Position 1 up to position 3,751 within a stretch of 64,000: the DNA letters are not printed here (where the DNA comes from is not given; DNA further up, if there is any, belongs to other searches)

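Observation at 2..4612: TAF2-like TFIID subunit fused to a C-terminal bromodomain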

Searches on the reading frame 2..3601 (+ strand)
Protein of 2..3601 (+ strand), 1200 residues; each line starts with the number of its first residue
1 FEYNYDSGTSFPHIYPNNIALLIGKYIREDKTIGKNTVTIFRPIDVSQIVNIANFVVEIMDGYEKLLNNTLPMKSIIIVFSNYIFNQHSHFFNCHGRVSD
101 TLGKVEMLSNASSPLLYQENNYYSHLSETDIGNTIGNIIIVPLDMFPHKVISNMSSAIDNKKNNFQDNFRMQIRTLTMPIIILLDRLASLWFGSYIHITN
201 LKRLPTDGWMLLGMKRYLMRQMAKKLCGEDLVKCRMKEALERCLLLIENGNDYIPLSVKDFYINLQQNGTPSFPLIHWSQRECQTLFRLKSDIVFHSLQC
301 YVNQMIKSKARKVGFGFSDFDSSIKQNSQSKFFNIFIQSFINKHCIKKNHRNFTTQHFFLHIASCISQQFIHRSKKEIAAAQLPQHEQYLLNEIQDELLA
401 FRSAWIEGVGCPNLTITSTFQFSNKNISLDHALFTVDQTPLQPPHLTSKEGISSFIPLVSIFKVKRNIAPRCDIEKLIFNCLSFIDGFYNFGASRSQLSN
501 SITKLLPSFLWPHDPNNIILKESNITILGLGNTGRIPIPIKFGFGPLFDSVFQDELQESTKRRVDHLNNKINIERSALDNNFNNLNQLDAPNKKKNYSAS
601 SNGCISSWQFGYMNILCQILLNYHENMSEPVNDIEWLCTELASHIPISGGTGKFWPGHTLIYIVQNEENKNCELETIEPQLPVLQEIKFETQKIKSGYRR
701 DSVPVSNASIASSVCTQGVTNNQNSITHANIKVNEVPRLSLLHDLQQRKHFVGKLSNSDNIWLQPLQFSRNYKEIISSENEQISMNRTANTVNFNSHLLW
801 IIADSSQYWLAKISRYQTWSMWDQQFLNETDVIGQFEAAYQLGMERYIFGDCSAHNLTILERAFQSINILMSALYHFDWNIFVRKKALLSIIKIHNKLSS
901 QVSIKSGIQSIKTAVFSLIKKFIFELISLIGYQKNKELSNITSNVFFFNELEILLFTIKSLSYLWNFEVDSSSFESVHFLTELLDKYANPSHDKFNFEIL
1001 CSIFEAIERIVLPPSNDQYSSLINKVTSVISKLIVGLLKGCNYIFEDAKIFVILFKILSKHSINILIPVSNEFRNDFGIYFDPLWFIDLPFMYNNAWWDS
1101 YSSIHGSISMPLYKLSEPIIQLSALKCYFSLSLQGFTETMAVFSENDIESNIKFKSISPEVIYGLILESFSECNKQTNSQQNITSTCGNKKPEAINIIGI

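Call 78: predict_structure(alignment_id=A5)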
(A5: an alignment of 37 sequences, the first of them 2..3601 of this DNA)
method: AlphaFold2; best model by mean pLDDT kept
length: 1200 residues; sequences in the alignment: 37
mean_pLDDT: 61.1   pTM: 0.69
mean pLDDT of the five models: 61.1, 61.1, 60.5, 57.9, 56.7
residues with pLDDT >= 90: 37; 70-90: 452; 50-70: 281; < 50: 430
segments of 3 or more residues with pLDDT < 50: 1-4, 12-14, 84-130, 148-163, 262-277, 316-328, 446-466, 485-508, 510-517, 519-521, 532-604, 627-632, 637-652, 692-758, 761-796, 846-855, 938-942, 1040-1045, 1101-1109, 1169-1200
pLDDT, mean of each block of 10 residues (from residue 1): 48 50 74 81 62 77 86 80 47 35 32 37 41 69 59 45 50 62 83 72 77 88 85 85 75 71 42 46 76 92 82 52 46 82 72 78 80 53 59 84 82 78 66 76 51 42 49 58 49 39 46 45 60 36 33 35 37 29 30 29 48 58 50 47 38 73 76 73 72 37 29 25 29 33 36 43 37 39 39 56 87 77 84 89 59 52 82 86 88 77 58 84 90 61 66 88 80 89 83 76 86 77 87 70 57 82 81 75 69 51 47 58 73 66 55 55 49 40 36 44
secondary structure, 60 per line:
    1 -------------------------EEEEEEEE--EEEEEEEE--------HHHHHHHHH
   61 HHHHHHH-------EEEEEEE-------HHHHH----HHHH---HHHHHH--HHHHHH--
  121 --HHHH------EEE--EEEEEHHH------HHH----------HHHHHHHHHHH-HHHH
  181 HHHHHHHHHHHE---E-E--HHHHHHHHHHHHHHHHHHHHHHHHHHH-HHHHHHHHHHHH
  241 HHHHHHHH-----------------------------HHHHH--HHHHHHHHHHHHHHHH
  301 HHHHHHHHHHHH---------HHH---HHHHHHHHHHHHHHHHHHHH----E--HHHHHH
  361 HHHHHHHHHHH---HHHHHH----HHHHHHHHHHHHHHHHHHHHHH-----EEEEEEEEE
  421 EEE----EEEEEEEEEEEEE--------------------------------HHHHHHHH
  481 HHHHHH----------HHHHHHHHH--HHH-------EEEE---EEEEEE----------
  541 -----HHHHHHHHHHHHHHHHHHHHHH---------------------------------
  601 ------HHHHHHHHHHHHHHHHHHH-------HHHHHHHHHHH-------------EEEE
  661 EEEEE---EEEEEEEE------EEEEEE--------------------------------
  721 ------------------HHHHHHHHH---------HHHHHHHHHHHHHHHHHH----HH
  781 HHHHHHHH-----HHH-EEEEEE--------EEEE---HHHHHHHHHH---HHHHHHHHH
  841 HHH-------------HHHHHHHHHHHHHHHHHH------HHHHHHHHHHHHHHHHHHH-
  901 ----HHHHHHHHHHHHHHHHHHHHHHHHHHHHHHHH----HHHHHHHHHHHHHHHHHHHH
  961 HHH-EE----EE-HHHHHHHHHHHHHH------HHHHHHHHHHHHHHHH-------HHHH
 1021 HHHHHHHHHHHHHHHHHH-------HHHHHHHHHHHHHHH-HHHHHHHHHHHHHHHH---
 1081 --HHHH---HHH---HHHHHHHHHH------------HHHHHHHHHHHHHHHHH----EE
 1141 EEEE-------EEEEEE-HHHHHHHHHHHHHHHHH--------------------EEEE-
elements in order (helices of 4 or more, strands of 3 or more residues): E26-33 E36-43 H52-67 E75-81 H89-93 H98-101 H105-110 H113-118 H123-126 E133-135 E138-142 H165-175 H177-191 H201-227 H229-248 H278-282 H285-312 H328-347 H355-371 H375-380 H385-406 E412-423 E428-440 H473-486 H497-505 E518-521 E525-530 H546-567 H607-625 H633-643 E657-665 E669-676 E683-688 H739-747 H757-774 H779-788 E798-803 E812-815 H819-828 H832-843 H857-874 H881-899 H905-936 H941-963 H974-987 H994-1009 H1017-1038 H1046-1060 H1062-1077 H1083-1086 H1096-1105 H1118-1134 E1139-1144 E1152-1157 H1159-1175 E1196-1199

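Call 80: fold_search(model_id=the predicted structure, library=pdb)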
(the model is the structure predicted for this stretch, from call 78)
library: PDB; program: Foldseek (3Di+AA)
matches with E <= 10: 627; with E <= 0.001: 78
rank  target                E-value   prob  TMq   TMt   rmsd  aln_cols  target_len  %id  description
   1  7edx_B                2.7e-10  1.00  0.35  0.42  12.6      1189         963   10  p53-bound TFIID-based core PIC on HDM2 promoter (released 2021-05-05)
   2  8cgw_A                6.8e-07  1.00  0.31  0.42  14.1      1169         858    8  Insulin-regulated aminopeptidase (IRAP) in complex with an allosteric benzopyran-based inhibitor (released 2024-01-31)
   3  4pj6_B                1.1e-06  1.00  0.32  0.43  13.5      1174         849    8  Crystal Structure of Human Insulin Regulated Aminopeptidase with Lysine in Active Site (released 2014-12-03)
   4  4p8q_A                1.4e-06  1.00  0.32  0.43  14.1      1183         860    8  Crystal Structure of Human Insulin Regulated Aminopeptidase with Alanine in Active Site (released 2014-12-03)
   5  5mj6_A                2.6e-06  1.00  0.33  0.43  12.7      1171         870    8  Ligand-induced conformational change of Insulin-regulated aminopeptidase: insights on catalytic mechanism and active s (released 2017-04-05)
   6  7pfs_A                2.8e-06  1.00  0.29  0.36  14.0      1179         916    8  Crystal structure of ERAP2 aminopeptidase in complex with phosphinic pseudotripeptide ((1R)-1-Amino-3-phenylpropyl){2- (released 2022-01-26)
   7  7nsk_A                3.6e-06  1.00  0.30  0.38  13.5      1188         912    8  Endoplasmic reticulum aminopeptidase 2 complexed with a hydroxamic ligand (released 2022-06-22)
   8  4p8q_B                4.7e-06  1.00  0.32  0.43  13.7      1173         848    8  Crystal Structure of Human Insulin Regulated Aminopeptidase with Alanine in Active Site (released 2014-12-03)
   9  4z7i_B                5.1e-06  1.00  0.32  0.43  12.0      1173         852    8  Crystal structure of insulin regulated aminopeptidase in complex with ligand (released 2015-08-26)
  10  7nup_B                6.1e-06  1.00  0.29  0.37  15.4      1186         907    8  Endoplasmic reticulum aminopeptidase 2 complexed with a mixed hydroxamic and sulfonyl ligand (released 2022-06-22)
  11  8p0i_B                6.6e-06  1.00  0.31  0.42  13.1      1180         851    8  Crystal structure of the open conformation of insulin-regulated aminopeptidase in complex with a small-MW inhibitor (released 2024-09-04)
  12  5ab2_A                6.9e-06  1.00  0.33  0.42  13.9      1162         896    8  Crystal structure of aminopeptidase ERAP2 with ligand (released 2015-09-30)
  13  7nup_A                7.6e-06  1.00  0.28  0.35  14.7      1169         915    9  Endoplasmic reticulum aminopeptidase 2 complexed with a mixed hydroxamic and sulfonyl ligand (released 2022-06-22)
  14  6ydx_B                8.2e-06  1.00  0.31  0.41  12.7      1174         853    8  Insulin-regulated aminopeptidase complexed with a macrocyclic peptidic inhibitor (released 2020-07-22)
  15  8sw0                  9.0e-06  1.00  0.33  0.44  12.1      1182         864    8  Puromycin sensitive aminopeptidase (released 2023-07-26)
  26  8t6h                  2.4e-05  1.00  0.33  0.43  11.3      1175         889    7  X-ray crystal structure of PfA-M1(E319A) (released 2024-06-26)
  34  8t83                  5.7e-05  1.00  0.34  0.44  11.5      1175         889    7  X-ray crystal structure of PfA-M1(M462K) (released 2024-06-26)
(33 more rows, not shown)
